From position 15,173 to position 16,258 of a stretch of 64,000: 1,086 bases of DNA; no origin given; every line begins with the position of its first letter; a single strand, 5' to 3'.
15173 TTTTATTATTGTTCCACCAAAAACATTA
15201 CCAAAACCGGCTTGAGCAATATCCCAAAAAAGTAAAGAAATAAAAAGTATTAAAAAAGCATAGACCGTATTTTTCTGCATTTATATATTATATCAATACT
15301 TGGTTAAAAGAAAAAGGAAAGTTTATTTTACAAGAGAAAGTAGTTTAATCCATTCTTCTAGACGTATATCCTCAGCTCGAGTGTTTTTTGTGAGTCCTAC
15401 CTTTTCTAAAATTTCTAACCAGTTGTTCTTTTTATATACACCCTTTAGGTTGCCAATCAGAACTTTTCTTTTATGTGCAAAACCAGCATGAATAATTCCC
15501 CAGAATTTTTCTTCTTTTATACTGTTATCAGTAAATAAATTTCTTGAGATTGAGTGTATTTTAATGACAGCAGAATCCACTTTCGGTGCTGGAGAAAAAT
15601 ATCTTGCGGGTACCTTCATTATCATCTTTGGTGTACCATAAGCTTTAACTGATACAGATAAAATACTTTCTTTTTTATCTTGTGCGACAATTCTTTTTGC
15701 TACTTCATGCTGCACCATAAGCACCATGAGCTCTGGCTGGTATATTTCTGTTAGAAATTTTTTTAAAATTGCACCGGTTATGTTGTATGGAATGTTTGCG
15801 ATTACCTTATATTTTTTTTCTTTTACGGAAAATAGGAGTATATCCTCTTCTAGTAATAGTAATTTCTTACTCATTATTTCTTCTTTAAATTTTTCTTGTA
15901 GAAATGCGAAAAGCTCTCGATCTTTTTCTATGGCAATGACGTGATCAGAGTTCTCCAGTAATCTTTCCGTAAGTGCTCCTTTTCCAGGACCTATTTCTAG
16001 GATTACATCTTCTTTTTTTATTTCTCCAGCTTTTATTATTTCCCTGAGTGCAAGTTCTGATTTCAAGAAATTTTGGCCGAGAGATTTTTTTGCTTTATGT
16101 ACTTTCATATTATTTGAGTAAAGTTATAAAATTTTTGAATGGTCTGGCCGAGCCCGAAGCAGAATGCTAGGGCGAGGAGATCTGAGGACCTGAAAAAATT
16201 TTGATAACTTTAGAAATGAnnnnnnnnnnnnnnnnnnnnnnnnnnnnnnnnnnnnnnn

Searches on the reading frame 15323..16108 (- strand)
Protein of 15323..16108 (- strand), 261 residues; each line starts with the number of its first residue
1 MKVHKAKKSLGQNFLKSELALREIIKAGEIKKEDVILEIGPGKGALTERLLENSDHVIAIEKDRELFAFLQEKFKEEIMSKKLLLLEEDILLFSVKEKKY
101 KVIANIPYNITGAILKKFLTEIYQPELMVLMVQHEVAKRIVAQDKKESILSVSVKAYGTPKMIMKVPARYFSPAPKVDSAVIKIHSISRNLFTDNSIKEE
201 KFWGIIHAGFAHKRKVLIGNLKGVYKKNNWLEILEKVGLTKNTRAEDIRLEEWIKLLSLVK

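Call 24: search_protein_families(library=pfam, proteins=[window:15323-16108:-])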
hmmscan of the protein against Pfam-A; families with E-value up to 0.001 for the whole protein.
window:15323-16108:- (261 aa): 2 families
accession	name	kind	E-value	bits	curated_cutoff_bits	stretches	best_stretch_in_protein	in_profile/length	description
PF00398.26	RrnaAD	-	3e-60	204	24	1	4-258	2-259/263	Ribosomal RNA adenine dimethylase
PF13649.12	Methyltransf_25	-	0.0001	23.4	27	1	36-123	1-90/97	Methyltransferase domain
